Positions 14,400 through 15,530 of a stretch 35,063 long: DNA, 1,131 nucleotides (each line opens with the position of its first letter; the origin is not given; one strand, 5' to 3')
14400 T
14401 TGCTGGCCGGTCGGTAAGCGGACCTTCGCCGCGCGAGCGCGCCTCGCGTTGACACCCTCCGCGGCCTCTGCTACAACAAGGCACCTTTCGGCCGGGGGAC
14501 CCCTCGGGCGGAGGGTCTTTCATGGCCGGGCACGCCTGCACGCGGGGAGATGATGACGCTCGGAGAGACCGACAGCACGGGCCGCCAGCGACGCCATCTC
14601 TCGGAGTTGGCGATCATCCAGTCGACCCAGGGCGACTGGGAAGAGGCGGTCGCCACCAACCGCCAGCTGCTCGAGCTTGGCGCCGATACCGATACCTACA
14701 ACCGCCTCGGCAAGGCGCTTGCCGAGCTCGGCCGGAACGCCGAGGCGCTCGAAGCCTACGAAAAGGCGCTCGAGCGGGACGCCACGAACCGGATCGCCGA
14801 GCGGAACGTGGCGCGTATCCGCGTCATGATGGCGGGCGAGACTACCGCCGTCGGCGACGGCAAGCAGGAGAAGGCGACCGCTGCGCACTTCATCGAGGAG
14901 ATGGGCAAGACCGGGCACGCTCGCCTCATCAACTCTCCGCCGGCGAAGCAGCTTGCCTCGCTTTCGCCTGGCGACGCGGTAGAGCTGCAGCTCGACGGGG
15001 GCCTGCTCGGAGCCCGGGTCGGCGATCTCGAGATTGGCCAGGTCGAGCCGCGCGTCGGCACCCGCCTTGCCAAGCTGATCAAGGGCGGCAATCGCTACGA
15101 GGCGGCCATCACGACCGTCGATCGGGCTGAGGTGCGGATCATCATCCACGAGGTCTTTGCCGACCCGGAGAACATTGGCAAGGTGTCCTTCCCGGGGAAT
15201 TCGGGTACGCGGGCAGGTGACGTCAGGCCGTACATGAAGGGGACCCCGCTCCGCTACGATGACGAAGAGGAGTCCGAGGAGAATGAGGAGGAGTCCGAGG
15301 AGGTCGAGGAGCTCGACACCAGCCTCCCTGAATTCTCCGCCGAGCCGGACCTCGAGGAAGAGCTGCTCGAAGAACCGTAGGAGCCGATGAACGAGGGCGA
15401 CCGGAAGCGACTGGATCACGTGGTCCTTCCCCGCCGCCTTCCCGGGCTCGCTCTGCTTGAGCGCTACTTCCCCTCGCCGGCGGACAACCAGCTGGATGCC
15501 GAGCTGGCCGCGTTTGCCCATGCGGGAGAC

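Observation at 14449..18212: Two-gene module: TPR/acidic-tail protein plus 941-aa Zn-ribbon methyltransferase-like protein, just downstream of PolX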

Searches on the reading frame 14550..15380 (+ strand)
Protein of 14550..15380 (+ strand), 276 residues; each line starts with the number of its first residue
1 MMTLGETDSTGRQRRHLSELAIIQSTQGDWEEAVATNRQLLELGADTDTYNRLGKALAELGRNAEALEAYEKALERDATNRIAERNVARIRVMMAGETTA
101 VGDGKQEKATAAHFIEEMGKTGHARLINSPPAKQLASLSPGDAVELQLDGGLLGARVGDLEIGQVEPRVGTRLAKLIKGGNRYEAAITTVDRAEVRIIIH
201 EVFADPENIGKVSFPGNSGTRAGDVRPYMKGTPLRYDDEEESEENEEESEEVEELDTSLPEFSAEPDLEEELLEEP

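Call 3: search_protein_families(library=pfam, proteins=[window:14550-15380:+], max_evalue=1)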
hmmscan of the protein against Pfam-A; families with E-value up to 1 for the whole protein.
window:14550-15380:+ (276 aa): 20 families
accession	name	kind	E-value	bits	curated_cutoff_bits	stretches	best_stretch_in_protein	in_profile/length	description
PF00515.34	TPR_1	-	3.1e-10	39.9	27.8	1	48-79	2-33/34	Tetratricopeptide repeat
PF07719.23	TPR_2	-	1e-08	35.1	27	1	49-79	3-33/34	Tetratricopeptide repeat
PF13181.12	TPR_8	-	1.4e-07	31.6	25.7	1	48-79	2-33/34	Tetratricopeptide repeat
PF13424.12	TPR_12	-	3e-07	31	30.1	2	49-77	5-33/77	Tetratricopeptide repeat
PF13176.12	TPR_7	-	5.5e-07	29.6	27.9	2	17-44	2-29/36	Tetratricopeptide repeat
PF13432.12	TPR_16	-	4.5e-06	27.4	32.7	1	21-80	4-64/65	Tetratricopeptide repeat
PF13374.12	TPR_10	-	6.2e-06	26.5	27.5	1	48-76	3-31/42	Tetratricopeptide repeat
PF13414.12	TPR_11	-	2.1e-05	24.6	26.8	2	54-80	1-27/42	TPR repeat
PF13428.12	TPR_14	-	0.0001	23.1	23.5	1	50-89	4-43/44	Tetratricopeptide repeat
PF07721.20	TPR_4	-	0.0001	23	27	1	15-36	2-23/26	Tetratricopeptide repeat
PF14559.12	TPR_19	-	0.00013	22.6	25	1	57-83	1-27/68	Tetratricopeptide repeat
PF13431.12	TPR_17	-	0.00074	20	24.4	0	47-68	13-34/34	Tetratricopeptide repeat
PF13174.12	TPR_6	-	0.0011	19.9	26.3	1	52-76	5-29/33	Tetratricopeptide repeat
PF03704.23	BTAD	-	0.0015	19.4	22.1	1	20-74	68-123/146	Bacterial transcriptional activator domain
PF09976.15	TPR_21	-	0.0039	17.4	25.5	1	20-85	119-181/193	Tetratricopeptide repeat-like domain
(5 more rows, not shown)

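Call 4: search_protein_families(library=ncbifam, proteins=[window:14550-15380:+], max_evalue=1)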
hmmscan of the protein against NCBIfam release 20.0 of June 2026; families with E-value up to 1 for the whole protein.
window:14550-15380:+ (276 aa): 13 families
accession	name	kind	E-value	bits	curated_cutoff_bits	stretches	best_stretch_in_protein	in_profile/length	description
NF008753.0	PRK11788.1-1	equivalog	0.00013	21.2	395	1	13-101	140-227/389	lipopolysaccharide assembly protein LapB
TIGR02917.1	PEP_TPR_lipo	equivalog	0.00019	19.4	312.2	1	20-97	709-786/899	XrtA/PEP-CTERM system TPR-repeat protein PrsT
NF040959.1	MamA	equivalog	0.00088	18.8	200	1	19-83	42-107/204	magnetosome protein MamA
NF053720.1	NsdA_fam_reg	subfamily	0.0011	18.6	75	2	53-126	335-406/432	NsdA family TPR-like regulatory protein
TIGR03939.1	PGA_TPR_OMP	equivalog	0.0063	14.8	366.65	1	8-85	47-124/800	poly-beta-1,6 N-acetyl-D-glucosamine export porin PgaA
NF002725.1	PRK02603.1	equivalog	0.01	15.8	143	1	26-109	47-132/173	photosystem I assembly protein Ycf3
NF047558.1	TPR_END_plus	domain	0.016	15.1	32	0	53-80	5-32/56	TPR end-of-group domain-containing protein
NF052415.1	T3SS_chap_SctY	equivalog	0.017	15.6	70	1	16-75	42-105/106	type III secretion apparatus assembly chaperone SctY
NF033762.1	social_mot_Tgl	equivalog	0.019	14.3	225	1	18-92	35-111/252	social motility TPR repeat lipoprotein Tgl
TIGR03809.1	TIGR03809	hypoth_equivalog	0.051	14.5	50.15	1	9-95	24-106/172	TIGR03809 family protein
NF047507.1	TPR_BatC_Lepto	exception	0.058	12.8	175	1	49-96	98-145/214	TPR repeat-containing protein BatC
NF040561.1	PrimPol_Msp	equivalog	0.077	11.5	200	1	36-95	14-73/515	CRISPR-associated primase-polymerase type A1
NF008756.0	PRK11788.1-4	equivalog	0.22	10.5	474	1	14-95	141-228/389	lipopolysaccharide assembly protein LapB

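Call 5: search_protein_families(library=padloc, proteins=[window:14550-15380:+], max_evalue=1)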
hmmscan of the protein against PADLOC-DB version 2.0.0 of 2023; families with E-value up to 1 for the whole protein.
window:14550-15380:+ (276 aa): 1 family
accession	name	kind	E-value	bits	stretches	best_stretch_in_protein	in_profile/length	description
PDLC01172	TPR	-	0.00092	16.1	1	12-88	43-125/448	TPR repeats containing protein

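Call 12: find_homologous_proteins(query=window:14550-15380:+)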
Query window:14550-15380:+ (276 aa): 2826 proteins with E <= 0.001 among 8000 candidates; the best 120 are listed.
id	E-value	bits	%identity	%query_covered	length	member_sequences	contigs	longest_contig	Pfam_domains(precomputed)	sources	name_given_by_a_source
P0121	1.6e-170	584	100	100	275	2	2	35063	PF13414.13,PF00515.35,PF13424.13,PF13176.13,PF13432.13,PF13181.13,PF07719.24,PF13374.13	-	-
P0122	7.6e-153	526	89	96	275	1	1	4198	PF13414.13,PF00515.35,PF13176.13,PF13181.13,PF07719.24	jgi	jgi:tetratricopeptide (TPR) repeat protein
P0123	4.9e-152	523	89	96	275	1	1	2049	PF13414.13,PF00515.35,PF13424.13,PF13176.13,PF13432.13,PF13181.13,PF07719.24,PF13374.13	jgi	jgi:Tetratricopeptide repeat.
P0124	5.2e-152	523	89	96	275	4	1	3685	PF13414.13,PF00515.35,PF13424.13,PF13176.13,PF13432.13,PF13181.13,PF07719.24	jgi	jgi:tetratricopeptide (TPR) repeat protein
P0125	1.7e-151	521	88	96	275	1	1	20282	PF13414.13,PF00515.35,PF13424.13,PF13176.13,PF13432.13,PF13181.13,PF07719.24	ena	-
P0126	1.4e-148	512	87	96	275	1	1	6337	PF00515.35,PF13424.13,PF13176.13,PF13432.13,PF13181.13,PF07719.24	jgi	jgi:tetratricopeptide (TPR) repeat protein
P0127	1.9e-148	511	87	96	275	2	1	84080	PF00515.35,PF13424.13,PF13176.13,PF13432.13,PF13181.13,PF07719.24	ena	-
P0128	1.3e-144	499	86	100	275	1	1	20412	PF00515.35,PF13424.13,PF13176.13,PF13432.13,PF13181.13,PF07719.24,PF13374.13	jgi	-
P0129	1.3e-143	495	84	96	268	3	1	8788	PF07721.21,PF00515.35,PF13424.13,PF13176.13,PF13432.13,PF13181.13,PF07719.24,PF13374.13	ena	-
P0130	8.3e-141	486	82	96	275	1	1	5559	PF07721.21,PF00515.35,PF13424.13,PF13176.13,PF13432.13,PF13428.13,PF13181.13,PF07719.24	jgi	jgi:tetratricopeptide (TPR) repeat protein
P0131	7.1e-140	483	81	96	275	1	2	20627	PF00515.35,PF13424.13,PF13176.13,PF13432.13,PF13181.13,PF07719.24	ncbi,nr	ncbi:MAG: tetratricopeptide repeat protein [Chloroflexota bacterium]|nr:tetratricopeptide repeat pro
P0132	3.1e-139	481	81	96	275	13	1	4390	PF00515.35,PF13424.13,PF13432.13,PF13181.13,PF07719.24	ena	-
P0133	3.7e-139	481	88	89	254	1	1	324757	PF13414.13,PF00515.35,PF13424.13,PF13176.13,PF13432.13,PF13181.13,PF07719.24,PF13374.13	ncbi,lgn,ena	-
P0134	7.4e-138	477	81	96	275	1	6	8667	PF00515.35,PF13176.13,PF13432.13,PF13181.13,PF07719.24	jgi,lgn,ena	-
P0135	1.1e-137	476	79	96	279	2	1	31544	PF13414.13,PF00515.35,PF13424.13,PF13176.13,PF13432.13,PF13428.13,PF13181.13,PF07719.24,PF13374.13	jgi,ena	jgi:tetratricopeptide (TPR) repeat protein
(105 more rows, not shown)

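Call 25: search_solved_structures(query=A2, max_evalue=10, show_alignments=2)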
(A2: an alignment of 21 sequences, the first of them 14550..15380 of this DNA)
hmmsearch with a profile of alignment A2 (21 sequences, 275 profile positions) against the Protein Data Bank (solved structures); distinct sequences matched with E-value up to 10: 101 (the best 60 are shown).
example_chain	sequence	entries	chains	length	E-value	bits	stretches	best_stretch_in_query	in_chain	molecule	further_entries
9qhb_A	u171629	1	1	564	1.4e-26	96.8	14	25-87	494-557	Engineered tetratricopeptide repeat protein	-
8bu0_A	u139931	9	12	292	2.5e-18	69.7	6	25-86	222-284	Consensus tetratricopeptide repeat protein | Crystal structure of an 8-repeat consensus TPR superhelix with Zinc. | Monomer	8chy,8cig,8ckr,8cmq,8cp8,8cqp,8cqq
9qhc_A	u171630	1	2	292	6.1e-15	58.6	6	25-79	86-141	Engineered tetratricopeptide repeat protein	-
6een_B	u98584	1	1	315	9e-15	58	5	24-74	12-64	Designer Pentatricopeptide Protein dPPR10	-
5i9f_A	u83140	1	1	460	1.8e-12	50.5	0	26-76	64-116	pentatricopeptide repeat protein dPPR-U10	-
9gzg_A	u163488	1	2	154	1e-11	48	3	23-87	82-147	Engineered CTPR protein with glutamic acids for conductivity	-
5i9g_C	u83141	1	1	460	1.3e-11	47.7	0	26-75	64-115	pentatricopeptide repeat protein dPPR-U8C2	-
5i9h_A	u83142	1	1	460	2.2e-11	47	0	26-76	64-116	pentatricopeptide repeat protein dPPR-U8G2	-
5i9d_A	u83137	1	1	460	9.5e-11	44.9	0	26-76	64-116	pentatricopeptide repeat protein dPPR-U8A2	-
7obi_A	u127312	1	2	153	1e-10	44.7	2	22-89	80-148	CTPR-rv4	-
6b85_J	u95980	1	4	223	4.7e-10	42.6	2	30-76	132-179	TMHC4_R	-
8ch0_A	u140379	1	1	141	4.9e-10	42.5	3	25-79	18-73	Consensus tetratricopeptide repeat protein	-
1na0_A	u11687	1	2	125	5.7e-10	42.3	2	25-88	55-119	designed protein CTPR3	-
6eou_A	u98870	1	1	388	7.8e-10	41.9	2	19-74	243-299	UDP-N-acetylglucosamine--peptide N-acetylglucosaminyltransferase 110 kDa subunit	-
1w3b_A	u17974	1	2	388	9.2e-10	41.6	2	19-74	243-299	UDP-N-ACETYLGLUCOSAMINE--PEPTIDE N-ACETYLGLUCOSAMINYLTRANSFERASE 110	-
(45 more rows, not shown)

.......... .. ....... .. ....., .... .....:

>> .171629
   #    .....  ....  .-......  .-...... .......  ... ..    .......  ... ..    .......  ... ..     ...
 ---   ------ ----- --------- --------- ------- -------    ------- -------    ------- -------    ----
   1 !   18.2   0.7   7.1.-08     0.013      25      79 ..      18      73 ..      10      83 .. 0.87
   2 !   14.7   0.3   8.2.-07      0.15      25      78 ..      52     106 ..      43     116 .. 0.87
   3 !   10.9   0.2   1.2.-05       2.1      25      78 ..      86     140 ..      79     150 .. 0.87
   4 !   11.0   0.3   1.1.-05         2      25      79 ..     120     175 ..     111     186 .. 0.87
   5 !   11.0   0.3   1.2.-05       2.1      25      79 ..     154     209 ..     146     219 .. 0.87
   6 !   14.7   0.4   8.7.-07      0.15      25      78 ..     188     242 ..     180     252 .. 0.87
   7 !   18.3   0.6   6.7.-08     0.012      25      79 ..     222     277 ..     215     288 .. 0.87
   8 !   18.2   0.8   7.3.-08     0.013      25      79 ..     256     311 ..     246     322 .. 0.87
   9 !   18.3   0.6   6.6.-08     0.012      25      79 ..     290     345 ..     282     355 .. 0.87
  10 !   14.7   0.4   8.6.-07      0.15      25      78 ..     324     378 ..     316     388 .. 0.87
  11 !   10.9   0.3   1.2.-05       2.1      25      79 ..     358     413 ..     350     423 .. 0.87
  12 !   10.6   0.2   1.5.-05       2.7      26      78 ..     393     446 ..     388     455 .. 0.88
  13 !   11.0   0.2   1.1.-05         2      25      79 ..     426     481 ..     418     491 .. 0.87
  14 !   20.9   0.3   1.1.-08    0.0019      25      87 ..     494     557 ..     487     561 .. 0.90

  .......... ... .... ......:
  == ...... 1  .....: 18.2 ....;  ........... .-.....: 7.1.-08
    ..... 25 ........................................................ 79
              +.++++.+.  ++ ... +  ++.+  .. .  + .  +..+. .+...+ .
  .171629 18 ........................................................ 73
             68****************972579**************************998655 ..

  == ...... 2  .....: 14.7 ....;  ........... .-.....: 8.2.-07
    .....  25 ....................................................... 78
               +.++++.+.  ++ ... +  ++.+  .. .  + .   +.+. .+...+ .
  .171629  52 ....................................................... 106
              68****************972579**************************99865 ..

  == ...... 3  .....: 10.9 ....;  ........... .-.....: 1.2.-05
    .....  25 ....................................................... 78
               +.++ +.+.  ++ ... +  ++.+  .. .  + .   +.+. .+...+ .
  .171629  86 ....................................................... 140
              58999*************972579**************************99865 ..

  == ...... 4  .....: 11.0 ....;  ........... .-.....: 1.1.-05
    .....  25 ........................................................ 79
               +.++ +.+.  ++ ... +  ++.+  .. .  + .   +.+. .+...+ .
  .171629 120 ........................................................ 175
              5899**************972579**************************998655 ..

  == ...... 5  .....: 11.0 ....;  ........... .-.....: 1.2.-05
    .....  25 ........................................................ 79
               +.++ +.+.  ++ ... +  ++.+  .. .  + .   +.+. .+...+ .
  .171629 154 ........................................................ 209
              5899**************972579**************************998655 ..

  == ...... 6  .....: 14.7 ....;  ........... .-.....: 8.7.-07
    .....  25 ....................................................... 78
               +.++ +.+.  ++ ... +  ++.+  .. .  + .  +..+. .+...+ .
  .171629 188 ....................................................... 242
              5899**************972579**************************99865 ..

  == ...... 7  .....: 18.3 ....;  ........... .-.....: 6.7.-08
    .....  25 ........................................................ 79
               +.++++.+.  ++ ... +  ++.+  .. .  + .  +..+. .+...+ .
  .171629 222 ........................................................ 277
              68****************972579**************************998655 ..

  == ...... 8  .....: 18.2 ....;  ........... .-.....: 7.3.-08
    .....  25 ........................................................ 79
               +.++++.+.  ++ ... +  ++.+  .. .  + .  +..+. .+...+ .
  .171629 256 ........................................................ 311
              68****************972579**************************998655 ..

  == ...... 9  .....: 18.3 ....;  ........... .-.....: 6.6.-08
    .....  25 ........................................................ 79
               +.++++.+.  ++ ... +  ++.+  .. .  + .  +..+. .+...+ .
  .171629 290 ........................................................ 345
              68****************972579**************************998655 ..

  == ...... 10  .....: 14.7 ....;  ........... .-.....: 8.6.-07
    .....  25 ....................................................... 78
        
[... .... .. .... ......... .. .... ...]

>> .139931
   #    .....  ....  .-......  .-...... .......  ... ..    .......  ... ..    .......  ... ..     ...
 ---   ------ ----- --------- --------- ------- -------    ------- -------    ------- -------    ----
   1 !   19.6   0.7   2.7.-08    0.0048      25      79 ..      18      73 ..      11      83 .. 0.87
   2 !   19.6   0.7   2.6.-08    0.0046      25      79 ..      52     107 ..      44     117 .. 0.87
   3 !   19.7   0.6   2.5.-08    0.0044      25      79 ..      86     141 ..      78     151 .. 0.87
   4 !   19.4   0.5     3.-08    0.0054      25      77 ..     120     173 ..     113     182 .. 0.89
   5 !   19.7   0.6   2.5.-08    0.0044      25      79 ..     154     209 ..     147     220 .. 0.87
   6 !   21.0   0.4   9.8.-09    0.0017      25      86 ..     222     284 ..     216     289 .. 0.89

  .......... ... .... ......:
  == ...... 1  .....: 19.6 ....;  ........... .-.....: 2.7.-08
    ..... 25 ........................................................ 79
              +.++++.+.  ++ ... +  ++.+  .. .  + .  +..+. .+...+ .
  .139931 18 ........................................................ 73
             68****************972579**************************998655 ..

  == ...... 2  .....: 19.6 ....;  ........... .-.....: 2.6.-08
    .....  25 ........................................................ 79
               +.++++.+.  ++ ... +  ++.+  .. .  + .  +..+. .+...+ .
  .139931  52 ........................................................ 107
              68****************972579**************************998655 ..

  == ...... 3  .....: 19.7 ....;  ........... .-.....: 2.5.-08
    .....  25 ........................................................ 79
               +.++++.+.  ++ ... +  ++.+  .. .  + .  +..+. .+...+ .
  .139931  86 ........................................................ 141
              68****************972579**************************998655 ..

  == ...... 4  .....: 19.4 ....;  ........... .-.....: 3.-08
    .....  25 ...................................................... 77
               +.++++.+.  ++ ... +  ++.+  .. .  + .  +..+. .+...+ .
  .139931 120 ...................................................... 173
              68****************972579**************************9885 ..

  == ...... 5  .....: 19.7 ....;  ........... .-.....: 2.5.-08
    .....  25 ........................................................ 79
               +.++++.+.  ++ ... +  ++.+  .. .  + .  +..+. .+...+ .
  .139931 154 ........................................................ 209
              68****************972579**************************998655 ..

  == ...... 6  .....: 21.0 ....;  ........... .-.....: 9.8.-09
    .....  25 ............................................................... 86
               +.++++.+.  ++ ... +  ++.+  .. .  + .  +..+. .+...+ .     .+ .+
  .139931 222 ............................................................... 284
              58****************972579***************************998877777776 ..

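Call 31: predict_structure(alignment_id=A2)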
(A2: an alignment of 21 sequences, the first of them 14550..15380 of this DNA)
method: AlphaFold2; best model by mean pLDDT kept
length: 276 residues; sequences in the alignment: 21
mean_pLDDT: 66.3   pTM: 0.40
mean pLDDT of the five models: 66.3, 65.9, 65.7, 64.7, 57.5
residues with pLDDT >= 90: 43; 70-90: 103; 50-70: 44; < 50: 86
segments of 3 or more residues with pLDDT < 50: 97-120, 204-251, 261-265, 267-270
pLDDT, mean of each block of 10 residues (from residue 1): 60 89 83 95 88 91 93 94 83 55 33 37 71 69 79 81 80 71 74 73 50 40 38 34 36 51 48 52
secondary structure, 60 per line:
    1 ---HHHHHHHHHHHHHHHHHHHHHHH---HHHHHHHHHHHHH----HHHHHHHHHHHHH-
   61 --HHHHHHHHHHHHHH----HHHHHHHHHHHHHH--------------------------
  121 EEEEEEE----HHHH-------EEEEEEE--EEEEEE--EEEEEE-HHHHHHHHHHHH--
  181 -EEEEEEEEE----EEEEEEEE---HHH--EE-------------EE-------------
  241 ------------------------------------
elements in order: H4-26 H30-42 H47-59 H63-76 H81-94 E121-127 H132-135 E143-149 E152-157 E160-165 H167-178 E182-190 E195-202

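Call 37: fold_search(model_id=the predicted structure, library=pdb)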
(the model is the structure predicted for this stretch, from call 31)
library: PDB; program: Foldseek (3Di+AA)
matches with E <= 10: 1514; with E <= 0.001: 7
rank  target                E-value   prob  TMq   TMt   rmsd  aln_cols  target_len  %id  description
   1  1na3_A                5.1e-04  1.00  0.28  0.88   0.9        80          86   31  Design of Stable alpha-Helical Arrays from an Idealized TPR Motif (released 2003-06-03)
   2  3k2y_C                5.1e-04  1.00  0.28  0.70   2.4        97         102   15  Crystal structure of protein lp_0118 from Lactobacillus plantarum,northeast structural genomics consortium target LpR9 (released 2009-11-17)
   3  3k2y_D                6.8e-04  1.00  0.27  0.69   2.1        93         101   16  Crystal structure of protein lp_0118 from Lactobacillus plantarum,northeast structural genomics consortium target LpR9 (released 2009-11-17)
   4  1na0_A                8.0e-04  1.00  0.30  0.67   2.6        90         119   30  Design of Stable alpha-Helical Arrays from an Idealized TPR Motif (released 2003-06-03)
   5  5fzq_B                9.0e-04  1.00  0.28  0.71   1.6        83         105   28  Designed TPR Protein M4N (released 2016-10-12)
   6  9qhc_B                9.6e-04  1.00  0.29  0.30   1.0        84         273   27  Crystal structure of 8-repeat CTPR protein with eliminated coordination sites (released 2025-10-22)
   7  3k2y_B                9.6e-04  1.00  0.27  0.67   4.2       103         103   16  Crystal structure of protein lp_0118 from Lactobacillus plantarum,northeast structural genomics consortium target LpR9 (released 2009-11-17)
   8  7obi_B                1.1e-03  1.00  0.29  0.59   1.3        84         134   28  Consensus tetratricopeptide repeat protein type RV4 (released 2022-02-23)
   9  5hrz                  1.3e-03  1.00  0.29  0.64   1.0        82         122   28  Computationally Designed Trimer 1na0C3_3 (released 2017-04-12)
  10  7obi_A                1.3e-03  1.00  0.29  0.59   1.3        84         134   28  Consensus tetratricopeptide repeat protein type RV4 (released 2022-02-23)
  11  9gzg_A                1.4e-03  1.00  0.29  0.51   1.0        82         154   30  Crystal structure of CTPR4E4 mutant (released 2025-10-15)
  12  3kd7_B                1.6e-03  1.00  0.29  0.77   1.4        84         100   26  Designed TPR module (CTPR390) in complex with its peptide-ligand (Hsp90 peptide) (released 2010-02-02)
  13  6v8e_A                1.6e-03  1.00  0.30  0.67   2.4        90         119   29  Computationally designed C3-symmetric homotrimer from TPR repeat protein (released 2020-08-12)
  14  2wqh                  1.8e-03  1.00  0.29  0.75   1.1        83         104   29  Crystal structure of CTPR3Y3 (released 2010-04-07)
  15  9gaw_K                1.8e-03  1.00  0.30  0.16  10.5       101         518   20  High-resolution structure of the Anaphase-promoting complex/cyclosome (APC/C) bound to co-activator Cdh1 (released 2024-08-14)
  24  3k2y_A                2.4e-03  1.00  0.26  0.66   2.3        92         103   16  Crystal structure of protein lp_0118 from Lactobacillus plantarum,northeast structural genomics consortium target LpR9 (released 2009-11-17)
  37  4s0n_D                3.2e-03  1.00  0.25  0.53   2.8        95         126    8  Crystal Structure of HLTF HIRAN Domain bound to DNA (released 2015-05-27)
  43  4s0n_B                3.4e-03  1.00  0.26  0.55   2.1        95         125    8  Crystal Structure of HLTF HIRAN Domain bound to DNA (released 2015-05-27)
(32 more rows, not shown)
